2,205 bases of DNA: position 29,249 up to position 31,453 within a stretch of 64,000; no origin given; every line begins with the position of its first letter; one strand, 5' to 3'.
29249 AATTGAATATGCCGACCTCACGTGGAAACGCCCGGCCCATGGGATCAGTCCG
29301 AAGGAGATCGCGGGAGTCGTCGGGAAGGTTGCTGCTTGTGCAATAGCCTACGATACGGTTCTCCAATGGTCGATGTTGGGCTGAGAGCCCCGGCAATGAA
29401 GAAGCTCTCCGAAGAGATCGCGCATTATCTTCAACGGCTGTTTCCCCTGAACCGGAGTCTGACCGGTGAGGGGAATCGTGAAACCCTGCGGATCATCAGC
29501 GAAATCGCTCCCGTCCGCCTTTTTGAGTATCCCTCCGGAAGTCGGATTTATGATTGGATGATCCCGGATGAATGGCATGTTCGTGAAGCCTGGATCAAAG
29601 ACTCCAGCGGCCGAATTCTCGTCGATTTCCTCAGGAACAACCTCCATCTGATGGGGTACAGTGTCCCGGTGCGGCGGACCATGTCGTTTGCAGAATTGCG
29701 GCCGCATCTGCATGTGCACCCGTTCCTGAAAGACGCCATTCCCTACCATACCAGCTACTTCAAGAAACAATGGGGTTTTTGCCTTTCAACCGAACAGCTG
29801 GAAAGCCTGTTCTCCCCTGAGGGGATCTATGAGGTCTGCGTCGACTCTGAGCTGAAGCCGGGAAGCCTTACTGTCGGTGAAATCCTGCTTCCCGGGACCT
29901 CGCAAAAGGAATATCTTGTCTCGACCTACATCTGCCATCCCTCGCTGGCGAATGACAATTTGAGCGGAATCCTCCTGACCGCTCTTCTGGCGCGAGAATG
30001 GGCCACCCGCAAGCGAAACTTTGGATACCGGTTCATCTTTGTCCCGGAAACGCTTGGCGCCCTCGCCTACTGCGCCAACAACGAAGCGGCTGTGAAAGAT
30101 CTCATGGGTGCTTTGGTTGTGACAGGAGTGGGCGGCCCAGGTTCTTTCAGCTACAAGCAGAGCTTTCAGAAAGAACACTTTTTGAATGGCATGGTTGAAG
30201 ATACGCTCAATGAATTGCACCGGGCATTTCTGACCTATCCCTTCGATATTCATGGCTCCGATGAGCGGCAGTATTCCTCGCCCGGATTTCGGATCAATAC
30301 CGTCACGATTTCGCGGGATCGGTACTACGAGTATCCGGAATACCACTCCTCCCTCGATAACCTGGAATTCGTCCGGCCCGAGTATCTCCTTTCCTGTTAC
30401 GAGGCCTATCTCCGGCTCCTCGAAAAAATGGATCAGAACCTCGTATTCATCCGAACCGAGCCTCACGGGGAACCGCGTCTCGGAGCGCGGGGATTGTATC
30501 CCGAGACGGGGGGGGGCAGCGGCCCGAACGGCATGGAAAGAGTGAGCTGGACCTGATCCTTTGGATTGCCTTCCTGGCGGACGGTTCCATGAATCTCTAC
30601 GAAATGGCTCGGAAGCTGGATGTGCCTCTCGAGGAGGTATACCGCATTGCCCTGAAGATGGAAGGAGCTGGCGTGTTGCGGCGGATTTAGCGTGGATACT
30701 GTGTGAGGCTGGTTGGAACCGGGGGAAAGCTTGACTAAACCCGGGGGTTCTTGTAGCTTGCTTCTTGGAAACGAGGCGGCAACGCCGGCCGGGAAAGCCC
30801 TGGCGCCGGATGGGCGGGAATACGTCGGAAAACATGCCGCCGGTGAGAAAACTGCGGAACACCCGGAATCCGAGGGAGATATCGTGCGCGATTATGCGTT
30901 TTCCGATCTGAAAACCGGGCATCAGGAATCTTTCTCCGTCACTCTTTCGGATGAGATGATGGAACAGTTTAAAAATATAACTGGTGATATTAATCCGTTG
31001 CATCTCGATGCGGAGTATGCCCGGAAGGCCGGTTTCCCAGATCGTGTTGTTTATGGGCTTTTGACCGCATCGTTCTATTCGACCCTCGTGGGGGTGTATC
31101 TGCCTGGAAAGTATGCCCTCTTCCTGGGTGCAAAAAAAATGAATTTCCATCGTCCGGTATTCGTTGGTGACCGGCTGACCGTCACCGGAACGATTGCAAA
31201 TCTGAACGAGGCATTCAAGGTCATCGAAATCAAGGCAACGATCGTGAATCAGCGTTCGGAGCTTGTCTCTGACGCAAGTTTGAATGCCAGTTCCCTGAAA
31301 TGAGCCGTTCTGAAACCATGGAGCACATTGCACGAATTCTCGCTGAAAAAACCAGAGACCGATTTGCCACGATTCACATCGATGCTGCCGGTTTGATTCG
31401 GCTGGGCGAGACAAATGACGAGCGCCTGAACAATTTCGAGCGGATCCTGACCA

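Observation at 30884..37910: Acyl-building module embedded in a nonulosonic-acid locus: MaoC dehydratase, AAC(3)-like N-acyltransferase, FkbH-like loader, ACP, SDR reductase, two radical SAM enzymes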

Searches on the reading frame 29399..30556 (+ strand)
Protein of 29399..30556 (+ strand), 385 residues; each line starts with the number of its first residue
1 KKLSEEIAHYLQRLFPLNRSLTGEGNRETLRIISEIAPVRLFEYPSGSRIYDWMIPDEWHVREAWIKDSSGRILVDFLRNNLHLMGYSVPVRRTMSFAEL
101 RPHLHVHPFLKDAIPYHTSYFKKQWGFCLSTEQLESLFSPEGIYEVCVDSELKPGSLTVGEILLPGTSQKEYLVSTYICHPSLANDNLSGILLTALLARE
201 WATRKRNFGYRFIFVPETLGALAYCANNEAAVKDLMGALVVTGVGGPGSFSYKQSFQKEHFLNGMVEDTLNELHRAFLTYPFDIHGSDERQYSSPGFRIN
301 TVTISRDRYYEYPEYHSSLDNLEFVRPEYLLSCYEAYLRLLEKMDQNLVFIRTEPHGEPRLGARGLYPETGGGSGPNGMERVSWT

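Call 4: search_protein_families(library=pfam, proteins=[window:29399-30556:+], max_evalue=0.01)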
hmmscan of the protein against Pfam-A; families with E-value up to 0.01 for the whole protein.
window:29399-30556:+ (385 aa): 3 families
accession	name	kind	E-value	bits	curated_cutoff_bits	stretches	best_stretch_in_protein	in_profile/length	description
PF16254.10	DUF4910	-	1.4e-77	260.3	26.6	1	10-347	3-247/247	Domain of unknown function (DUF4910)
PF09940.16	DUF2172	-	9.8e-33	112.8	27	1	58-151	1-92/92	Domain of unknown function (DUF2172)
PF16221.11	HTH_47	-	0.00034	20.5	27.1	1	352-374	5-27/78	winged helix-turn-helix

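Call 5: search_protein_families(library=ncbifam, proteins=[window:29399-30556:+], max_evalue=0.01)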
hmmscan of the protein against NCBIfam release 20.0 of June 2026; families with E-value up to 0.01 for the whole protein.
window:29399-30556:+ (385 aa): 0 families

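Call 48: search_solved_structures(query=window:29399-30556:+, max_evalue=0.001)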
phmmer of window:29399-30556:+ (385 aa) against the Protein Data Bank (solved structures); distinct sequences matched with E-value up to 0.001: 1.
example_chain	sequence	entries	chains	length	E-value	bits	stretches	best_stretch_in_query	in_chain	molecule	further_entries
3k9t_A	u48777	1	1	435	7.1e-96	324.8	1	5-375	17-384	putative peptidase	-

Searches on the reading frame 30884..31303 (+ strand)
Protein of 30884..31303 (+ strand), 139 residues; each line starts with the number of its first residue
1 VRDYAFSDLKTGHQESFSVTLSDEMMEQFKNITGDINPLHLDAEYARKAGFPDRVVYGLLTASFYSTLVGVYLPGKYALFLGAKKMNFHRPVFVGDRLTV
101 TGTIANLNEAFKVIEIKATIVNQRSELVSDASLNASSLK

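Call 4: search_protein_families(library=pfam, proteins=[window:30884-31303:+], max_evalue=0.01)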
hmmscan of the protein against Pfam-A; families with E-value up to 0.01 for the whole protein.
window:30884-31303:+ (139 aa): 4 families
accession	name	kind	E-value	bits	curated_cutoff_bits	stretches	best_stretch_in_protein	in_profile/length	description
PF01575.25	MaoC_dehydratas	-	2.2e-21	76.1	27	1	17-119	14-116/123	MaoC like domain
PF13452.11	FAS1_DH_region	-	4.7e-11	43.4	22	1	15-130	8-131/132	FAS1-like, dehydratase domain region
PF03061.28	4HBT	-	0.0001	23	20.6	1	85-119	37-71/79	Thioesterase superfamily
PF19315.5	MC_hydratase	-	0.0056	16.3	26.5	1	17-107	37-128/353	Mesaconyl-CoA hydratase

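Call 5: search_protein_families(library=ncbifam, proteins=[window:30884-31303:+], max_evalue=0.01)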
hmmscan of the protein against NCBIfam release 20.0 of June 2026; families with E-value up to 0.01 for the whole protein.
window:30884-31303:+ (139 aa): 9 families
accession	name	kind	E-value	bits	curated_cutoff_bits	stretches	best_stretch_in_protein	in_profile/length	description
NF006045.0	PRK08190.1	subfamily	1e-21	77.3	282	1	2-130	7-134/467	bifunctional enoyl-CoA hydratase/phosphate acetyltransferase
NF040620.1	fused_HadA_HadB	exception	3.2e-10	40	350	2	6-73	196-264/329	fused (3R)-hydroxyacyl-ACP dehydratase subunits HadA/HadB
TIGR02278.1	PaaN-DH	equivalog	1.3e-08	33.6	562.8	1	6-130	525-655/664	phenylacetic acid degradation bifunctional protein PaaZ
NF040624.1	HadA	equivalog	2.3e-07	31.2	180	1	24-130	16-130/144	(3R)-hydroxyacyl-ACP dehydratase subunit HadA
NF010246.0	PRK13693.1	equivalog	1.2e-06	28.5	203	1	5-74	5-75/142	(3R)-hydroxyacyl-ACP dehydratase subunit HadB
NF038241.1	RipB_Ich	equivalog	0.00019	21.4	340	1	27-107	47-127/175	(R)-specific enoyl-CoA hydratase RipB/Ich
NF052388.1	Lys_ferment_KAL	equivalog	0.00047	20.5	160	1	75-126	43-94/120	3-aminobutyryl-CoA ammonia lyase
NF000582.1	PRK00006.1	equivalog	0.00067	19.6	113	1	74-133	77-133/137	3-hydroxyacyl-ACP dehydratase FabZ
NF038353.1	FxLYD_dom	domain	0.0049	16.7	23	0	97-138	3-45/71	FxLYD domain-containing protein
